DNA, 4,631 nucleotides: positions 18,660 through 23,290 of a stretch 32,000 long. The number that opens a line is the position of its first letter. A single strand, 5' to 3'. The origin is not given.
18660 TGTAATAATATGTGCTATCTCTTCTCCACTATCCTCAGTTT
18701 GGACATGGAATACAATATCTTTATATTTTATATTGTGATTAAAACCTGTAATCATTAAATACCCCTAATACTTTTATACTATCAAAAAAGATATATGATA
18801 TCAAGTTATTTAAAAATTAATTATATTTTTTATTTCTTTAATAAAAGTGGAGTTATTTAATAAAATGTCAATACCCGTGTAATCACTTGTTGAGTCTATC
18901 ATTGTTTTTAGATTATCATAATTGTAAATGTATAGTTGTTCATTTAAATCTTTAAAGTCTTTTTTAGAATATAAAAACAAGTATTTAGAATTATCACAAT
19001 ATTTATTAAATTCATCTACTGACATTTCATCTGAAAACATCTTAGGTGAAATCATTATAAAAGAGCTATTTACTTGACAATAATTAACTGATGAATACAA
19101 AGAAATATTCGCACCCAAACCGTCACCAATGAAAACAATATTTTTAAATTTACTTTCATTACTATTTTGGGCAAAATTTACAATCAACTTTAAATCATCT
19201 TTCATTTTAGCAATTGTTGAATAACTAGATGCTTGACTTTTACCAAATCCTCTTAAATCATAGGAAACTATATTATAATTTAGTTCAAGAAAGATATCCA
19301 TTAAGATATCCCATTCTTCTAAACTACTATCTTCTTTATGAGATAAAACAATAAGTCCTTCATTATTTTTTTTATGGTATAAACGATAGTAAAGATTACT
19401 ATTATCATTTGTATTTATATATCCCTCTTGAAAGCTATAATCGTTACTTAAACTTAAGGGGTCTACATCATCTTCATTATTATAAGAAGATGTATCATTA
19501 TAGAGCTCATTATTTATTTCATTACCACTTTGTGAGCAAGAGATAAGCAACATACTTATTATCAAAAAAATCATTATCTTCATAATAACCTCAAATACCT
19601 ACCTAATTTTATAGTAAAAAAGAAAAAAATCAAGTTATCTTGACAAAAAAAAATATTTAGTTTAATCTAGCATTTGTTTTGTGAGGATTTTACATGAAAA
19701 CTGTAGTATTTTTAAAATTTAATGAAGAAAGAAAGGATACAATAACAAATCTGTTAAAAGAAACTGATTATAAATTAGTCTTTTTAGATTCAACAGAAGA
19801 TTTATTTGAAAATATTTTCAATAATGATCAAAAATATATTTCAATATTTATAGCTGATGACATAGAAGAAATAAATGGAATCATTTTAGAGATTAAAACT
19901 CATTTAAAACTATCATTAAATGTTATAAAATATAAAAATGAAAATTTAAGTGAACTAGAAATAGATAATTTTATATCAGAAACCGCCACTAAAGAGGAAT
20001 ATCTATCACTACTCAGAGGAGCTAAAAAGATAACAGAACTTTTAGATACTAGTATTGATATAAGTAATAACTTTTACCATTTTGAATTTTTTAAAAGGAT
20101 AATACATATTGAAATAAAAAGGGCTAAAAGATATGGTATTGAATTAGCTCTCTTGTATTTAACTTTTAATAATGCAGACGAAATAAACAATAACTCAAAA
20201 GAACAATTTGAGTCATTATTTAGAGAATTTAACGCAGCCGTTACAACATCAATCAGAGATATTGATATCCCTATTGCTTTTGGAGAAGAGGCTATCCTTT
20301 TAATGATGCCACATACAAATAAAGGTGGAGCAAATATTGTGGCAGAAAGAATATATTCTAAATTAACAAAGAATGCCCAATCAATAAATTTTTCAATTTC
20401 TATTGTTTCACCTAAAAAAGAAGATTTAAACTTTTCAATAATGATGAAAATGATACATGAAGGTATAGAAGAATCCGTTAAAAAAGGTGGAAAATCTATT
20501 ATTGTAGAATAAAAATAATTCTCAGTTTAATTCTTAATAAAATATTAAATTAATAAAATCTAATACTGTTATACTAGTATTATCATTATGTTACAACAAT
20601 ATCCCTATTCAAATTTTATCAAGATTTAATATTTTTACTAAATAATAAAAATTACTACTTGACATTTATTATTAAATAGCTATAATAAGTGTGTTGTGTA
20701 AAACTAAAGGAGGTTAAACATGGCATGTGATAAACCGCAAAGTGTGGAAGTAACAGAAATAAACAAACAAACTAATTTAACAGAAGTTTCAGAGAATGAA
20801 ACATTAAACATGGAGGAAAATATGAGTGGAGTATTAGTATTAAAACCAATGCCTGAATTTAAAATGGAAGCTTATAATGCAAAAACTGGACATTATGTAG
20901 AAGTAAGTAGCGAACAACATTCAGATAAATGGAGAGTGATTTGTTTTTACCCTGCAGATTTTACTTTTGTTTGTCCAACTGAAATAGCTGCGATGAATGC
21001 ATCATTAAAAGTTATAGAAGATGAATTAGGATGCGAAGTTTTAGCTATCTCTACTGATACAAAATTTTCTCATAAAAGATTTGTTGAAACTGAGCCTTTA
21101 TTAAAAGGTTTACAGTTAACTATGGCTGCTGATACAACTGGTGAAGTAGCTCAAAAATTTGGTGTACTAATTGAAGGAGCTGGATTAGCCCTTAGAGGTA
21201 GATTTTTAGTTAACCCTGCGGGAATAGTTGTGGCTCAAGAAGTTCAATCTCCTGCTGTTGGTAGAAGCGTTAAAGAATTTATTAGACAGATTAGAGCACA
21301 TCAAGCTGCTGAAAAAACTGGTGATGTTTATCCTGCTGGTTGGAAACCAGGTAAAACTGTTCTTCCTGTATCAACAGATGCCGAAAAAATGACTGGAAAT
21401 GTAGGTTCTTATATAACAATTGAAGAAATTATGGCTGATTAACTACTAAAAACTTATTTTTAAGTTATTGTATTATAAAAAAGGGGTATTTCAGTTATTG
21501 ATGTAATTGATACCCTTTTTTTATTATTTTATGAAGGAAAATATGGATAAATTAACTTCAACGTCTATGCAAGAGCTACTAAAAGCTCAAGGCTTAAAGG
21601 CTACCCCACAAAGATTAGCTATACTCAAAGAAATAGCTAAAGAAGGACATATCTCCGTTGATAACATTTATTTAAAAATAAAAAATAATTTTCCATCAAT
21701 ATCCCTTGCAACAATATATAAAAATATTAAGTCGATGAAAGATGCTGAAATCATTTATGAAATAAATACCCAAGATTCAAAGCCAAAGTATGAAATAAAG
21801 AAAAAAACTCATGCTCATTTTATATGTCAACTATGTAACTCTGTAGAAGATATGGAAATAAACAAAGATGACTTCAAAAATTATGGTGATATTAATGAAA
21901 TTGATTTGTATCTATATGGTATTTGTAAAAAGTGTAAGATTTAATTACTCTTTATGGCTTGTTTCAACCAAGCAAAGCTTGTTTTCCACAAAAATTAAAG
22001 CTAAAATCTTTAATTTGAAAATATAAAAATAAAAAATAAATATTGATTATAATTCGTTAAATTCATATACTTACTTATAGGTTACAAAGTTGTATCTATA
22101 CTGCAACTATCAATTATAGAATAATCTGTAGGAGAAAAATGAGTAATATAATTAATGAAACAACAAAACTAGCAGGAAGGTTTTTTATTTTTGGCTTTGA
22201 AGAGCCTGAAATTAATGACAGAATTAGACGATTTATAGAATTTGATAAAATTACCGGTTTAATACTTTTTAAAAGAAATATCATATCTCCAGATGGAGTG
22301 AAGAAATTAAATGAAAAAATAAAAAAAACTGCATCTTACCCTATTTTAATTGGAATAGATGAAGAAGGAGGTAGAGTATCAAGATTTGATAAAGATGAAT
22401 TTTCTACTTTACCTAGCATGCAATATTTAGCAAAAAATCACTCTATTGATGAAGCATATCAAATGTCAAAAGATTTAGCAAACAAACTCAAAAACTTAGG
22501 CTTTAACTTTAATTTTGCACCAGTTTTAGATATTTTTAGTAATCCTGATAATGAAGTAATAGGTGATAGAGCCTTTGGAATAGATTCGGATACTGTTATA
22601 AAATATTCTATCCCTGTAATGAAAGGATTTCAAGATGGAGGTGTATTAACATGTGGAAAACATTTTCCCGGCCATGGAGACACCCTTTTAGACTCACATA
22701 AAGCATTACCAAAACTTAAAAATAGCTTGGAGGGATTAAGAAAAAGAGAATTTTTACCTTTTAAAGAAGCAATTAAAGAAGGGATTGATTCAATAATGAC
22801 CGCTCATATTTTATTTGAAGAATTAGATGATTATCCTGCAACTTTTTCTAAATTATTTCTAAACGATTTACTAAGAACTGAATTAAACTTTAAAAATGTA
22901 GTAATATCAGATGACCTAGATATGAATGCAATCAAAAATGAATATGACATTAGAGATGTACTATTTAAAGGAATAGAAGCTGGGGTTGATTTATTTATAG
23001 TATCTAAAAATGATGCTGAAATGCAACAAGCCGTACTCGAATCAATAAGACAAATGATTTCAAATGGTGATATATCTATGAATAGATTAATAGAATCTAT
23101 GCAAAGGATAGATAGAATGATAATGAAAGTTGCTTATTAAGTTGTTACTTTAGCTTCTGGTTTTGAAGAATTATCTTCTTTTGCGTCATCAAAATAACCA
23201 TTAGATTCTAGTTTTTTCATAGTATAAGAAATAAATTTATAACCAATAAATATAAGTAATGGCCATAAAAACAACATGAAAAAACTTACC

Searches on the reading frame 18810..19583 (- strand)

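Call 60: search_protein_families(library=pfam, proteins=[window:18810-19583:-], max_evalue=0.01)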
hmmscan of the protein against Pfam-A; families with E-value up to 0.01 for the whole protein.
window:18810-19583:- (257 aa): 2 families
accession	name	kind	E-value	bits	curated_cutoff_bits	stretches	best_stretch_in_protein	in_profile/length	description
PF12146.15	Hydrolase_4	-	8.6e-09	35.5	27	1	74-187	3-116/239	Serine aminopeptidase, S33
PF00561.26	Abhydrolase_1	-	0.00018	21.7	25.8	1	87-194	12-114/245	alpha/beta hydrolase fold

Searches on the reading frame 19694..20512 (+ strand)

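Call 60: search_protein_families(library=pfam, proteins=[window:19694-20512:+], max_evalue=0.01)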
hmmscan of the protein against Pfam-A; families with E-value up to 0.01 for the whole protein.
window:19694-20512:+ (272 aa): 2 families
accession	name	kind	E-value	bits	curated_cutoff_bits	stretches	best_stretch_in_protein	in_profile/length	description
PF00990.26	GGDEF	-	2.4e-06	27.9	23.8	1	131-232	13-115/161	Diguanylate cyclase, GGDEF domain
PF08889.16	WbqC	-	0.0024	18.2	21.3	1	12-115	72-170/218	WbqC-like protein family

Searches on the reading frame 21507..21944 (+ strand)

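Call 14: search_protein_families(library=pfam, proteins=[window:21507-21944:+])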
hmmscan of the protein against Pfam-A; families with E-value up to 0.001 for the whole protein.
window:21507-21944:+ (145 aa): 1 family
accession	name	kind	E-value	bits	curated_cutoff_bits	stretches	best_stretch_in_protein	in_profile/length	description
PF01475.25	FUR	-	2.2e-25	89.6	23.1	1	28-118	2-95/121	Ferric uptake regulator family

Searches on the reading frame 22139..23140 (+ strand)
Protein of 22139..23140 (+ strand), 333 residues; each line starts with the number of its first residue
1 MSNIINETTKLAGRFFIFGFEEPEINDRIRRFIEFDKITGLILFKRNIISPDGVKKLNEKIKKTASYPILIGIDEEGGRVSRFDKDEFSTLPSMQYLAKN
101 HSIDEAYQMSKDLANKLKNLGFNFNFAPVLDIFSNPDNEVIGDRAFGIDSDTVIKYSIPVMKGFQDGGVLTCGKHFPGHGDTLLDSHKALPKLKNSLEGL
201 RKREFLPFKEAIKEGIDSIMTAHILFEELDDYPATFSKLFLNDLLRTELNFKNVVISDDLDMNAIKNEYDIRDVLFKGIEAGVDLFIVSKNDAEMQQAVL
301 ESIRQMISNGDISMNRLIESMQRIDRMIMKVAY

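Call 14: search_protein_families(library=pfam, proteins=[window:22139-23140:+])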
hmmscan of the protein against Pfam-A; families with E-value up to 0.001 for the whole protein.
window:22139-23140:+ (333 aa): 1 family
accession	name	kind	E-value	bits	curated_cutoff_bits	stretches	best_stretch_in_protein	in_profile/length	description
PF00933.27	Glyco_hydro_3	-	4.6e-74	250.1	27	1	24-326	15-315/316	Glycosyl hydrolase family 3 N terminal domain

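Call 24: find_related_loci(query=window:22139-23140:+, collection=metagenome_contigs, flank=10000)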
Query window:22139-23140:+ (333 aa) in metagenome_contigs; peptide patterns used: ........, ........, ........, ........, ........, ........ (x = any residue, [..] = any of these).
215 stretches matched a pattern; 21 encode a relative of the query (tblastn E <= 1e-3); 21 distinct loci.
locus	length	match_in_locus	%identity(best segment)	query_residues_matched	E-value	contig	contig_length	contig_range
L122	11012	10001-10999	88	1-333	0e+0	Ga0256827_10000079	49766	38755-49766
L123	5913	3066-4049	65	1-330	3e-142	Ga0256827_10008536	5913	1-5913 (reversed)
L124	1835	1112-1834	80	3-243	9e-137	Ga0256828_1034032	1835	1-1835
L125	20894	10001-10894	35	27-324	1e-54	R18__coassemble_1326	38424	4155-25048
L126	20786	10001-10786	28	30-285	4e-23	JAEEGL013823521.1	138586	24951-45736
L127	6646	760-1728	23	5-327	6e-18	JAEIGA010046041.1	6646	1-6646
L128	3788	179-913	26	80-327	7e-18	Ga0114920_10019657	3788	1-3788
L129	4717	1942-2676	26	80-327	9e-18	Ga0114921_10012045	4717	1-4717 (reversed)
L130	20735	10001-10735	26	80-327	1e-17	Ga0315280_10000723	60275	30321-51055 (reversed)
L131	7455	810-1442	28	116-329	5e-17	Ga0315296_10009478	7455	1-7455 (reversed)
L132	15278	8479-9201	26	89-332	2e-16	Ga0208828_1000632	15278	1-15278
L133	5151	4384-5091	26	89-327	1e-16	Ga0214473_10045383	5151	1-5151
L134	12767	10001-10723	26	89-332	2e-16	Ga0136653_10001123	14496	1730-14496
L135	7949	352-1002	28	108-327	7e-16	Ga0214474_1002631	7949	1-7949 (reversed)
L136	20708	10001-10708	26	89-327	8e-15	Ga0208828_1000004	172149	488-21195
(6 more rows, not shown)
